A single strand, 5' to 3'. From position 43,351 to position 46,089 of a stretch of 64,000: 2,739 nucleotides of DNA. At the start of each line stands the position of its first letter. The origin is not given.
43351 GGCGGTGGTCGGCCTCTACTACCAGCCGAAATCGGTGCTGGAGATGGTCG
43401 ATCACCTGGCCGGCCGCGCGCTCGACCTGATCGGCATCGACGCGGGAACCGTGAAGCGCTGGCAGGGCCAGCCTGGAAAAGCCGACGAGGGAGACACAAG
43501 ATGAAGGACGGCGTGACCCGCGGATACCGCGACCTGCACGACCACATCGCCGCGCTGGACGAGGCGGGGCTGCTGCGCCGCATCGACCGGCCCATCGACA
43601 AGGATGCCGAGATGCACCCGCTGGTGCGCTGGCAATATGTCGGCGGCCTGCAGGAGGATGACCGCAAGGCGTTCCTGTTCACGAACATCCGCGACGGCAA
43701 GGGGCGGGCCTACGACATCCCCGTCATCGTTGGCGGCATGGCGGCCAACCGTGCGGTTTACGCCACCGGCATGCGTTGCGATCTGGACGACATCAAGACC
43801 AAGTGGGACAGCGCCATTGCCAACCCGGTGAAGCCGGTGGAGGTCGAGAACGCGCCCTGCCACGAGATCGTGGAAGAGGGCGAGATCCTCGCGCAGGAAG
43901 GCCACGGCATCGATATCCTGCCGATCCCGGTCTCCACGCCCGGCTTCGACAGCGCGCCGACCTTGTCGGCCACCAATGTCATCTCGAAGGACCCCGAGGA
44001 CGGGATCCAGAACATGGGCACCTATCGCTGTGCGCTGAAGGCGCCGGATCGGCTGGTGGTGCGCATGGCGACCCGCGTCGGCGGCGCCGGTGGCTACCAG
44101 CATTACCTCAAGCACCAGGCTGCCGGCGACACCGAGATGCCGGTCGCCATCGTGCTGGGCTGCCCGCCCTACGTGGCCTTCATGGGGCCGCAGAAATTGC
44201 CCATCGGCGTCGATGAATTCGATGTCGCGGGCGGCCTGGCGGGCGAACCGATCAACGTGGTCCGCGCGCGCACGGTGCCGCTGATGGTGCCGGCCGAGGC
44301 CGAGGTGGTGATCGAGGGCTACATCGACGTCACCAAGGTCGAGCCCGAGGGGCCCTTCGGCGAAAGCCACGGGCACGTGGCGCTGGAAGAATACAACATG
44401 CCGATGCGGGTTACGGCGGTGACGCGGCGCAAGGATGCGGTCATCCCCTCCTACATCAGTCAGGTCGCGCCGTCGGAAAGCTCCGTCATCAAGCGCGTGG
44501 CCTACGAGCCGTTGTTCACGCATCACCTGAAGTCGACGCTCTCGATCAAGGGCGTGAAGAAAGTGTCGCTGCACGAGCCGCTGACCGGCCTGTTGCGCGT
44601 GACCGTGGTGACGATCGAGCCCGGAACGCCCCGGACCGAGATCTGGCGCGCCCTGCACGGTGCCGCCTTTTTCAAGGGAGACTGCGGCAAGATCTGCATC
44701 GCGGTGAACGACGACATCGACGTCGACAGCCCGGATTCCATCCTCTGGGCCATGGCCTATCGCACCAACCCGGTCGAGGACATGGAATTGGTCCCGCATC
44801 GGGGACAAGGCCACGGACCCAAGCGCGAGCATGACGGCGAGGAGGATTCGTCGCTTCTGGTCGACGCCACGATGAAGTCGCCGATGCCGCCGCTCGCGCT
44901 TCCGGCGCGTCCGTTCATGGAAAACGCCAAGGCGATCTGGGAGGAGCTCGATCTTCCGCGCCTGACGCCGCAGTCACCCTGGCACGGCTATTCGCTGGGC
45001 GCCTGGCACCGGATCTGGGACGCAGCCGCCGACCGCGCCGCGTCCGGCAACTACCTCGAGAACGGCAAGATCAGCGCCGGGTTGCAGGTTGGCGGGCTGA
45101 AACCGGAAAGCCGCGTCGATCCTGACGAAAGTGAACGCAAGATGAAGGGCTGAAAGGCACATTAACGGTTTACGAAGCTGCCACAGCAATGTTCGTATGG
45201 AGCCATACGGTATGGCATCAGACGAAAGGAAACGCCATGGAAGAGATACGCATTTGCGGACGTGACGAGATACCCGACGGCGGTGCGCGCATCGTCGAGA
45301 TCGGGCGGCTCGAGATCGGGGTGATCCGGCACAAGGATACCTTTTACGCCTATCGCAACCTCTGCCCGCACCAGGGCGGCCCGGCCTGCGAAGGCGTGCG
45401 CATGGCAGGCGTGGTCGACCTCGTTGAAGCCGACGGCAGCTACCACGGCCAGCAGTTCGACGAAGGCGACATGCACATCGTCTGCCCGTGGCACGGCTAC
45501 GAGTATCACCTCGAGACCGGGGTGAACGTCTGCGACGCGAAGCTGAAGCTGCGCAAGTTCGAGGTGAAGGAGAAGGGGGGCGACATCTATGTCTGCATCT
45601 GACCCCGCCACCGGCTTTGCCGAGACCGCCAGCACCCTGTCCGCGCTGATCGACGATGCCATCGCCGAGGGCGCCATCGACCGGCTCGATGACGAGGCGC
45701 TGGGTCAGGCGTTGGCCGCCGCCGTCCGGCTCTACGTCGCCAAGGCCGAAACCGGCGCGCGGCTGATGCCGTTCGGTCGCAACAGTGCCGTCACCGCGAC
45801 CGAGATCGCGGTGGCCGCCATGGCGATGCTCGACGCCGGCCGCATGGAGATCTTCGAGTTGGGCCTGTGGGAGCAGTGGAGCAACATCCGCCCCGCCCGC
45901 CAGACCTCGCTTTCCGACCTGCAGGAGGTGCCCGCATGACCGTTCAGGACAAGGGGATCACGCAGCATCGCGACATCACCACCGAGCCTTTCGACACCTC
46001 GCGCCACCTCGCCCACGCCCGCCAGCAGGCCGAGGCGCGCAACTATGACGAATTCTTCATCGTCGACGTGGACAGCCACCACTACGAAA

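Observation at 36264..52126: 16-gene translationally coupled operon I cannot assign to a known pathway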

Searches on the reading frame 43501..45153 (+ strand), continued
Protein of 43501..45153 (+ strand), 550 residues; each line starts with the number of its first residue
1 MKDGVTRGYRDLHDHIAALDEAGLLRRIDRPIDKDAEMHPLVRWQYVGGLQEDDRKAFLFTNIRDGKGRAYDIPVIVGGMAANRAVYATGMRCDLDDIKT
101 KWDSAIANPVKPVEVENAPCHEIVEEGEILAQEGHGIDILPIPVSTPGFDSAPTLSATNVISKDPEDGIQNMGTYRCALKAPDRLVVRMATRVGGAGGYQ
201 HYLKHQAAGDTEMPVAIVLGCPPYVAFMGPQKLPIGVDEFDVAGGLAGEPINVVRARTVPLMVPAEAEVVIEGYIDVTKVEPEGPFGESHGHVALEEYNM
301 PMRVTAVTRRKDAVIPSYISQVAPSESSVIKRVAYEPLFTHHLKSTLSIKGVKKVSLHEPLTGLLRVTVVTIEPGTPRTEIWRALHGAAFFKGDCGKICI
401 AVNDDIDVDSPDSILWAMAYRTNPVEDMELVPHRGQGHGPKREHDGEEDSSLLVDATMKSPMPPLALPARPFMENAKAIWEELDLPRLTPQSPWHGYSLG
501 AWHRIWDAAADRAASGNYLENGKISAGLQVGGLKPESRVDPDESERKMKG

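Call 96: get_annotated_region(hit=H98, flank=12000)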
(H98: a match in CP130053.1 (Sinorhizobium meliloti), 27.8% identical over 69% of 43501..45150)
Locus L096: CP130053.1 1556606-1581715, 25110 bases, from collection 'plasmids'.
description: Sinorhizobium meliloti strain R14 plasmid pSymB, complete sequence
organism: Sinorhizobium meliloti (NCBI taxid 382)
taxonomy: Bacteria; Pseudomonadota; Alphaproteobacteria; Hyphomicrobiales; Rhizobiaceae; Sinorhizobium; Sinorhizobium meliloti
host: -; source: Medicago,Cell culture; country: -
typing (MOB-suite, as given by PLSDB): mobilizable; relaxase MOBQ
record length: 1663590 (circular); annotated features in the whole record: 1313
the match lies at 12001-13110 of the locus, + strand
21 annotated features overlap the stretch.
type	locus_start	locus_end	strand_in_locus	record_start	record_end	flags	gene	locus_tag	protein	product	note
CDS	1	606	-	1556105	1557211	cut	-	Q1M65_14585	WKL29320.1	iron-containing alcohol dehydrogenase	-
CDS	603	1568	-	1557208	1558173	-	pdxA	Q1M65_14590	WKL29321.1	4-hydroxythreonine-4-phosphate dehydrogenase PdxA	-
CDS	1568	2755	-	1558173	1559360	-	-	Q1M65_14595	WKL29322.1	exo-alpha-sialidase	-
CDS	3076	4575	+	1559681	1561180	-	-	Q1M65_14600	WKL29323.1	ABC transporter substrate-binding protein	-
CDS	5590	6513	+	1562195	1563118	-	-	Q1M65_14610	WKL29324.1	ABC transporter permease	-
CDS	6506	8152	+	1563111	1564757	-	-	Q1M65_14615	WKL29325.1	ABC transporter ATP-binding protein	-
CDS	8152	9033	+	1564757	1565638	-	-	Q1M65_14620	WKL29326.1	dihydrodipicolinate synthase family protein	-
CDS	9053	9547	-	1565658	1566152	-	-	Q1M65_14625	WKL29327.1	DUF2243 domain-containing protein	-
CDS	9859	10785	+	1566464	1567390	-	-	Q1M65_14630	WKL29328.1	amidohydrolase family protein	-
CDS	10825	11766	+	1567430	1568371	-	-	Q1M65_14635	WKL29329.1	amidohydrolase family protein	-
CDS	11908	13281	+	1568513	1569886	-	-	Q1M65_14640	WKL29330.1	UbiD family decarboxylase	-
CDS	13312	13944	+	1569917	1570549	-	-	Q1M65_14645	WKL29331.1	UbiX family flavin prenyltransferase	-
CDS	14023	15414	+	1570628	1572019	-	-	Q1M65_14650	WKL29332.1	nucleobase:cation symporter-2 family protein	-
CDS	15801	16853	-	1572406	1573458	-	-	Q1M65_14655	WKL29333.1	GTP-binding protein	-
CDS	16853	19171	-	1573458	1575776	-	-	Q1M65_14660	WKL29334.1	xanthine dehydrogenase family protein molybdopterin-binding subunit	-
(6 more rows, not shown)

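Call 119: find_encoding_contigs(protein=P0028, flank=10000, max_places=1)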
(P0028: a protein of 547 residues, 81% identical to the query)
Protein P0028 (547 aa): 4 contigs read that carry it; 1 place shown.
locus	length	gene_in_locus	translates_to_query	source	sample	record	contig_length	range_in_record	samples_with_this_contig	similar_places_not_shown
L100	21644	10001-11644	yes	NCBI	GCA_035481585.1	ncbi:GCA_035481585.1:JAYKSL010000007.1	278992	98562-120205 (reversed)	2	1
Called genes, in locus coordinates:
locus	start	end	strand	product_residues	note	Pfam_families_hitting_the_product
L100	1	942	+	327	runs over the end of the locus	PF02621:VitK2_biosynth (weak), PF09084:NMT1, PF12974:Phosphonate-bd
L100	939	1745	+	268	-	PF00528:BPD_transp_1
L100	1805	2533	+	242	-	PF00005:ABC_tran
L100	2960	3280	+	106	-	PF07978:NIPSNAP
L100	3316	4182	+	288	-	PF00941:FAD_binding_5, PF03450:CO_deh_flav_C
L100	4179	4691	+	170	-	PF00111:Fer2, PF13085:Fer2_3 (weak), PF01799:Fer2_2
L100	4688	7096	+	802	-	PF01315:Ald_Xan_dh_C, PF02738:MoCoBD_1, PF20256:MoCoBD_2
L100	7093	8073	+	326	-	PF04909:Amidohydro_2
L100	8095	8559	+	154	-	PF10604:Polyketide_cyc2, PF06240:COXG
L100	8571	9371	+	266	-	PF00561:Abhydrolase_1, PF12146:Hydrolase_4, PF12697:Abhydrolase_6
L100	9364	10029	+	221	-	PF02441:Flavoprotein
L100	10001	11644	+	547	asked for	PF20695:UbiD_N (weak), PF01977:UbiD, PF20696:UbiD_C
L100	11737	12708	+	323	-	PF03401:TctC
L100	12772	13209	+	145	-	PF07331:TctB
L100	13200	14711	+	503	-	PF01970:TctA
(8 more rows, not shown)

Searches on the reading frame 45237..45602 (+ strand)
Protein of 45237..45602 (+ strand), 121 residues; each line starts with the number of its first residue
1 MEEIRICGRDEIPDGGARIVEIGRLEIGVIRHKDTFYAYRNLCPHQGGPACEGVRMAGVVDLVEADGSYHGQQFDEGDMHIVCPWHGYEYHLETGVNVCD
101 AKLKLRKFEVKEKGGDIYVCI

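Call 5: search_protein_families(library=pfam, proteins=[window:45237-45602:+], max_evalue=0.01)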
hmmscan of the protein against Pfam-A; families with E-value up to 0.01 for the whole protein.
window:45237-45602:+ (121 aa): 3 families
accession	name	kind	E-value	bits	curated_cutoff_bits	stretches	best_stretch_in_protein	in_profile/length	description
PF00355.32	Rieske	-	1e-11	45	20.3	1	4-96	3-74/88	Rieske [2Fe-2S] domain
PF13806.12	Rieske_2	-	1.4e-08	35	27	1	5-119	4-103/104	Rieske-like [2Fe-2S] domain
PF22543.2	Rieske_4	-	9.1e-05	23.2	28.4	1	25-99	22-79/119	Soluble Rieske-type ferredoxin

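Call 7: search_protein_families(library=ncbifam, proteins=[window:45237-45602:+], max_evalue=0.001)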
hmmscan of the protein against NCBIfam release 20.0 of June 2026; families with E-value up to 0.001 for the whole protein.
window:45237-45602:+ (121 aa): 4 families
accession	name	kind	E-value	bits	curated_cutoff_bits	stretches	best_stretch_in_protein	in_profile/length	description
TIGR02378.1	nirD_assim_sml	equivalog_domain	1.1e-13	51.2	74.65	1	5-119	4-103/105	nitrite reductase small subunit NirD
NF042948.2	3PPDioc_HcaC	equivalog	4.2e-12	46.3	150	1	1-53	1-53/105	3-phenylpropionate/cinnamic acid dioxygenase ferredoxin subunit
NF007422.0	PRK09965.1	equivalog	1.3e-09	38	113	0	76-119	55-98/106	bifunctional 3-phenylpropionate/cinnamic acid dioxygenase ferredoxin subunit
NF041683.1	ant_diox_AndAb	equivalog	0.00027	21.1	150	0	6-60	5-59/100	anthranilate 1,2-dioxygenase ferredoxin subunit AndAb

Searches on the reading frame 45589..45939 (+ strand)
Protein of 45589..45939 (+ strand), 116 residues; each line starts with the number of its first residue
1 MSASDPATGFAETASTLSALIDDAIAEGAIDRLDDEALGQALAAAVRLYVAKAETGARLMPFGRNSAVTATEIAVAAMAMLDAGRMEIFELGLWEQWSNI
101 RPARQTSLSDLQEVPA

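Call 6: search_protein_families(library=pfam, proteins=[window:45589-45939:+], max_evalue=0.01)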
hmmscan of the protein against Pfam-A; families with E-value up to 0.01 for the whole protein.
window:45589-45939:+ (116 aa): 0 families

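Call 8: search_protein_families(library=ncbifam, proteins=[window:45589-45939:+], max_evalue=0.001)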
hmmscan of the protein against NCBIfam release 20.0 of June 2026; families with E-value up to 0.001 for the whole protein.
window:45589-45939:+ (116 aa): 0 families

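Call 80: find_homologous_proteins(query=window:45589-45936:+, max_evalue=0.001)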
Query window:45589-45936:+ (116 aa): 26 proteins with E <= 0.001 among 209 candidates.
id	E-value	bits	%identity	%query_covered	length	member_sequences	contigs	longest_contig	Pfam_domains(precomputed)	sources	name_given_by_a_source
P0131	2.3e-64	232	100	100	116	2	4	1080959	-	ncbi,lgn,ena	-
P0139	6.1e-50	186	81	97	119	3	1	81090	-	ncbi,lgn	-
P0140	2.9e-49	184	81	97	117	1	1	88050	-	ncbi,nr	ncbi:hypothetical protein HKCCE2091_17790 [Rhodobacterales bacterium HKCCE2091]|nr:hypothetical prot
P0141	2.7e-48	181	79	97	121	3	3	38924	-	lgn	-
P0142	5.2e-47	177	75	97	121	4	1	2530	-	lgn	-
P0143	1.2e-45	172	80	90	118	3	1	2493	-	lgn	-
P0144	2.4e-45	171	75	94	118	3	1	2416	-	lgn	-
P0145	6.4e-45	170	74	93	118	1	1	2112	-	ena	-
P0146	4.6e-44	167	72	94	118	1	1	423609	-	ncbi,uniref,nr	ncbi:hypothetical protein [Roseitranquillus sediminis]|uniref:hypothetical protein n=1 Tax=Roseitran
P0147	8.3e-44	166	76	97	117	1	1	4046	-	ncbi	-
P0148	2.2e-43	165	71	96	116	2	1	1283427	-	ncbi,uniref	ncbi:MAG: hypothetical protein JXQ91_05770 [Vannielia sp.]|uniref:hypothetical protein n=1 Tax=Vanni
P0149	1.2e-42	163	75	91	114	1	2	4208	-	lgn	-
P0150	2.5e-42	162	73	95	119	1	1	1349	-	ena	-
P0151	1.6e-41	159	80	78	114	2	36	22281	-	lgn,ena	-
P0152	2.6e-41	158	71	93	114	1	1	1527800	-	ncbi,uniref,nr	ncbi:hypothetical protein GCM10007276_05220 [Agaricicola taiwanensis]|uniref:Uncharacterized protein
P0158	5.3e-33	132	60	91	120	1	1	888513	-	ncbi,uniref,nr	ncbi:hypothetical protein EMQ25_01580 [Arsenicitalea aurantiaca]|uniref:Uncharacterized protein n=1 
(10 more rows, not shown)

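Call 88: find_encoding_contigs(protein=P0152, flank=10000, max_places=1)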
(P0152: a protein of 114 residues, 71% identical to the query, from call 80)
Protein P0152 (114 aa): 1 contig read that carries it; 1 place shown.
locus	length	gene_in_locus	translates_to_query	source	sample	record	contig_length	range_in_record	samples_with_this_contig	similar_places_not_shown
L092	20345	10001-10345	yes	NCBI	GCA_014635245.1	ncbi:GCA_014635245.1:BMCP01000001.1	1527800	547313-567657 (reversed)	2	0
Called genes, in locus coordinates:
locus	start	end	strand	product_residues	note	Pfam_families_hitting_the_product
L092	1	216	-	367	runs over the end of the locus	PF01547:SBP_bac_1, PF13531:SBP_bac_11, PF13343:SBP_bac_6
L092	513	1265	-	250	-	PF00285:Citrate_synt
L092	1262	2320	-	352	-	PF00005:ABC_tran, PF13304:AAA_21 (faint), PF08402:TOBE_2 (weak)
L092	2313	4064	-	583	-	PF00528:BPD_transp_1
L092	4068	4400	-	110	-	PF01575:MaoC_dehydratas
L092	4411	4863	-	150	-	-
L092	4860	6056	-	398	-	PF02515:CoA_transf_3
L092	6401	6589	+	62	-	-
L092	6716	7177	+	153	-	PF11485:STK_08120-like (weak), PF06240:COXG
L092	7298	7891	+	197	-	PF02441:Flavoprotein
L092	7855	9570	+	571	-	PF01977:UbiD, PF20696:UbiD_C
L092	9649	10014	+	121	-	PF00355:Rieske, PF13806:Rieske_2 (weak), PF22543:Rieske_4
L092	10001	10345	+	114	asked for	-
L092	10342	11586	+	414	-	PF04909:Amidohydro_2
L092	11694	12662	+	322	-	PF03401:TctC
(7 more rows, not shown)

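Call 89: find_encoding_contigs(protein=P0158, flank=10000, max_places=1)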
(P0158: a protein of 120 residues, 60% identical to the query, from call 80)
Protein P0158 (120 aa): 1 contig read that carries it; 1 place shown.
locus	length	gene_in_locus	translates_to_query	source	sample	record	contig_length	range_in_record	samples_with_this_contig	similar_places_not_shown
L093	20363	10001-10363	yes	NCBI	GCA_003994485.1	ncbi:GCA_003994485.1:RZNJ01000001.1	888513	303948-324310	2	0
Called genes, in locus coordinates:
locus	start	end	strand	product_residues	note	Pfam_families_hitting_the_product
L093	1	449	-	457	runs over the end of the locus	PF00392:GntR, PF00155:Aminotran_1_2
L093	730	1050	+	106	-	PF07978:NIPSNAP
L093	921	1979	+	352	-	PF00941:FAD_binding_5, PF03450:CO_deh_flav_C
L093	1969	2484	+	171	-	PF00111:Fer2, PF13085:Fer2_3 (weak), PF01799:Fer2_2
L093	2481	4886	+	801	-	PF01315:Ald_Xan_dh_C, PF02738:MoCoBD_1, PF20256:MoCoBD_2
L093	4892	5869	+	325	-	PF04909:Amidohydro_2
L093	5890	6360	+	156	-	PF10604:Polyketide_cyc2 (weak), PF06240:COXG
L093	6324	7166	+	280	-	PF00561:Abhydrolase_1, PF12146:Hydrolase_4, PF12697:Abhydrolase_6, PF08386:Abhydrolase_4 (faint)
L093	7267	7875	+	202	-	PF02441:Flavoprotein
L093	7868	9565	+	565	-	PF01977:UbiD, PF20696:UbiD_C (weak)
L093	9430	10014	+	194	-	PF00355:Rieske, PF13806:Rieske_2 (faint), PF22543:Rieske_4 (weak)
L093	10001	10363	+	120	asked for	-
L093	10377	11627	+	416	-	PF04909:Amidohydro_2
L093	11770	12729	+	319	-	PF03401:TctC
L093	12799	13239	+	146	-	PF07331:TctB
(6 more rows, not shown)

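Call 90: find_encoding_contigs(protein=P0146, flank=10000, max_places=1)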
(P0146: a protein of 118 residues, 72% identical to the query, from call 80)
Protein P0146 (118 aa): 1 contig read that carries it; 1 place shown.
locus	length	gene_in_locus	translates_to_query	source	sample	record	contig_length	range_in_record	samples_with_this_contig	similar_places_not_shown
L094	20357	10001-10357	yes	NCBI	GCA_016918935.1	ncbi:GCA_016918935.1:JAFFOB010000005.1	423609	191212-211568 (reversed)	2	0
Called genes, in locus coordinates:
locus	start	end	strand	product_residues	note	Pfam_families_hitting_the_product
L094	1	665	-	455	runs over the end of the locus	PF00392:GntR, PF00155:Aminotran_1_2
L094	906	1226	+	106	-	PF07978:NIPSNAP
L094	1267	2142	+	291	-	PF00941:FAD_binding_5, PF03450:CO_deh_flav_C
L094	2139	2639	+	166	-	PF00111:Fer2, PF13085:Fer2_3 (weak), PF01799:Fer2_2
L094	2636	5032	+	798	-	PF01315:Ald_Xan_dh_C, PF02738:MoCoBD_1, PF20256:MoCoBD_2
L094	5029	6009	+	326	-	PF04909:Amidohydro_2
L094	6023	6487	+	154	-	PF10604:Polyketide_cyc2, PF11485:STK_08120-like (weak), PF06240:COXG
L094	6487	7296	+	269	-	PF00561:Abhydrolase_1, PF12697:Abhydrolase_6, PF12146:Hydrolase_4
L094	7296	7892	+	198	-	PF02441:Flavoprotein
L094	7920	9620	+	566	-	PF20695:UbiD_N (weak), PF01977:UbiD, PF20696:UbiD_C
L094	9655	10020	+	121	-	PF00355:Rieske, PF13806:Rieske_2 (faint), PF22543:Rieske_4 (faint)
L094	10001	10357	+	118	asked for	-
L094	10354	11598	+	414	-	PF04909:Amidohydro_2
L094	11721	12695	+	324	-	PF03401:TctC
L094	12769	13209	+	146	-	PF07331:TctB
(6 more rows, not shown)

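Call 118: find_encoding_contigs(protein=P0148, flank=10000, max_places=1)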
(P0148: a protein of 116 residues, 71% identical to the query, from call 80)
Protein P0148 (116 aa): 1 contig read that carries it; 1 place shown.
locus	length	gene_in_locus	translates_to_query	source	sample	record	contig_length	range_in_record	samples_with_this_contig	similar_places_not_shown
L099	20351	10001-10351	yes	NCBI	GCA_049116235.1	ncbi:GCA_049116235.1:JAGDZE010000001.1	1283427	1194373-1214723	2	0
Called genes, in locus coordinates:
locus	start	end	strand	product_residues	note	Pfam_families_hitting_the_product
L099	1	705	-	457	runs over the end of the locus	PF00392:GntR, PF00155:Aminotran_1_2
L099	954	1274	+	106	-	PF07978:NIPSNAP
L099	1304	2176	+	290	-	PF00941:FAD_binding_5, PF03450:CO_deh_flav_C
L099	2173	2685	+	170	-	PF00111:Fer2, PF13085:Fer2_3 (weak), PF01799:Fer2_2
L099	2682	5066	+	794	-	PF01315:Ald_Xan_dh_C, PF02738:MoCoBD_1, PF20256:MoCoBD_2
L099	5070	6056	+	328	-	PF04909:Amidohydro_2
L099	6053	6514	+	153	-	PF10604:Polyketide_cyc2 (weak), PF06240:COXG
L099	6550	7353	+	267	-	PF00561:Abhydrolase_1, PF12697:Abhydrolase_6, PF12146:Hydrolase_4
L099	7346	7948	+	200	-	PF02441:Flavoprotein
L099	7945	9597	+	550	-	PF20695:UbiD_N (weak), PF01977:UbiD, PF20696:UbiD_C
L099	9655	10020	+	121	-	PF00355:Rieske, PF13806:Rieske_2 (faint)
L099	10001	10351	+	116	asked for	-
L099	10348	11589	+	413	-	PF04909:Amidohydro_2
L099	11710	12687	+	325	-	PF03401:TctC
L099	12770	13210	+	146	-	PF07331:TctB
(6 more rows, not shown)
